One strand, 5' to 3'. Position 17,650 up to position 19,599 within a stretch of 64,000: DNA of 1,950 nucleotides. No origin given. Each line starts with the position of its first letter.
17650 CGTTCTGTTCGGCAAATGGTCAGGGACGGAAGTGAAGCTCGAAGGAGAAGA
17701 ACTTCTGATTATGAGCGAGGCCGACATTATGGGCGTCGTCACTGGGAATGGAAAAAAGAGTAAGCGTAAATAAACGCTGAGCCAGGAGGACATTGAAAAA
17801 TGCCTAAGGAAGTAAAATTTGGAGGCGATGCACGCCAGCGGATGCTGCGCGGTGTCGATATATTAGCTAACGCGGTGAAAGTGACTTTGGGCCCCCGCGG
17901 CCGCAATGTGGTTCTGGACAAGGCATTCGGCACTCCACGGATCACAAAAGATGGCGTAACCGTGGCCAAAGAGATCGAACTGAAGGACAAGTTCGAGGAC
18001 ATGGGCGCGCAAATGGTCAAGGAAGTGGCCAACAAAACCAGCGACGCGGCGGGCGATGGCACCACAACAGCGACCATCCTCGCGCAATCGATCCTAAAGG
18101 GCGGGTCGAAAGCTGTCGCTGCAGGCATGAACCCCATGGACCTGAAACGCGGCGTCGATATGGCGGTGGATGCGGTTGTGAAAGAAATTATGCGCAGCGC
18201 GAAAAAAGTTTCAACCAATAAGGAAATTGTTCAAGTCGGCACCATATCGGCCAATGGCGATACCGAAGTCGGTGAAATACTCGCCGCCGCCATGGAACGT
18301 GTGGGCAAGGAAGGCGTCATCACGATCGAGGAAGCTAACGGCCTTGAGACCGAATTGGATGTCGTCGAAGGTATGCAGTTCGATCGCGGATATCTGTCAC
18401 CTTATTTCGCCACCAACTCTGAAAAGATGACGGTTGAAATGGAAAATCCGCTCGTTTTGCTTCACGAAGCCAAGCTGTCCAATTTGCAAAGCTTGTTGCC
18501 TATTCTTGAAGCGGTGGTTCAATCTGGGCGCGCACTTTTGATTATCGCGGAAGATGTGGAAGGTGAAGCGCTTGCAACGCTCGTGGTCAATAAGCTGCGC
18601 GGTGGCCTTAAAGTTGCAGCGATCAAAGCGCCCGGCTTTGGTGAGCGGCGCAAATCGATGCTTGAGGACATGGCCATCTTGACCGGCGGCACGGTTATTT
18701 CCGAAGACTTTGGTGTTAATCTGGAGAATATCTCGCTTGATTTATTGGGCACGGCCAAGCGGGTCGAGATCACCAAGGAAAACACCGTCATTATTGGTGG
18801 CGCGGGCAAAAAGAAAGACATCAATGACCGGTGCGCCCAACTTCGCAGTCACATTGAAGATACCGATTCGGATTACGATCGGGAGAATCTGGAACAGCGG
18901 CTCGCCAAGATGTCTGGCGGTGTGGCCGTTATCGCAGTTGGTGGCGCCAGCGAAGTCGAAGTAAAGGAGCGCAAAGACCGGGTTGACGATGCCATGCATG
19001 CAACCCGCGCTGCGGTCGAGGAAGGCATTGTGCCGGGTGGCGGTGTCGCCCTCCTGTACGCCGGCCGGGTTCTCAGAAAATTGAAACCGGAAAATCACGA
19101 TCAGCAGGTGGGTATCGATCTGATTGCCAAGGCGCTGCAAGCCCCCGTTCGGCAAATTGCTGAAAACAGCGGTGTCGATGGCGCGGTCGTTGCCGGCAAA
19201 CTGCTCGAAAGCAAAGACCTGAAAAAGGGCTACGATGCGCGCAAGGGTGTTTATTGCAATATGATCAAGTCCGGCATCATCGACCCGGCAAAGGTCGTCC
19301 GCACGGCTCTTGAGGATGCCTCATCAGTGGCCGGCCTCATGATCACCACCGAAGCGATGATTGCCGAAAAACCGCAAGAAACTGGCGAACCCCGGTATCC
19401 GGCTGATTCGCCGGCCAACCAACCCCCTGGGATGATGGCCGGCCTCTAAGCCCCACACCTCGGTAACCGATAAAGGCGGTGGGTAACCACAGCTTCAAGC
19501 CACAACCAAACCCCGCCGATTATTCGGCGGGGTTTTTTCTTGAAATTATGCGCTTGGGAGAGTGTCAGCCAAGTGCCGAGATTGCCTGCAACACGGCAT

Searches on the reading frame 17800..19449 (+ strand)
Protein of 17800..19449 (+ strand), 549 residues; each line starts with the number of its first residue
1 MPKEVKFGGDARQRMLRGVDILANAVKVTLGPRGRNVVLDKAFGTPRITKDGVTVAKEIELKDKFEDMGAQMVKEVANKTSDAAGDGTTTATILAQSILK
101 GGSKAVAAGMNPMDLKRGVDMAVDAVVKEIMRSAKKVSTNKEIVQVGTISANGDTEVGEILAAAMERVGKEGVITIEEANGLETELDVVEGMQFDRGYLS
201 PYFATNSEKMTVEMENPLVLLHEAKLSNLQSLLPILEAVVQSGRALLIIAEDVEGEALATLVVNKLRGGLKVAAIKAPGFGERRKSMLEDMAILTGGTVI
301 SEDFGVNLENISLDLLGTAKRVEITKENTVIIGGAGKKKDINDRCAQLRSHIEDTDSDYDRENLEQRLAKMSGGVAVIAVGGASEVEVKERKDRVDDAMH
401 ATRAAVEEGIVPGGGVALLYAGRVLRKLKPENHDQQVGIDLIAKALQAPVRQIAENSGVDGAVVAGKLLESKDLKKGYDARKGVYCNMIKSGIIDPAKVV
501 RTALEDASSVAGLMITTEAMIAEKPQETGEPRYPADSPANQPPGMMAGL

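Call 75: search_protein_families(library=pfam, proteins=[window:17800-19449:+], max_evalue=0.00001)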
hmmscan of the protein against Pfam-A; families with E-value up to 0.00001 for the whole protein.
window:17800-19449:+ (549 aa): 1 family
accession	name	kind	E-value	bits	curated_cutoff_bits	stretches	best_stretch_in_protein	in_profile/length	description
PF00118.29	Cpn60_TCP1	-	1.8e-80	271.4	34.3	1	22-524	1-489/490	TCP-1/cpn60 chaperonin family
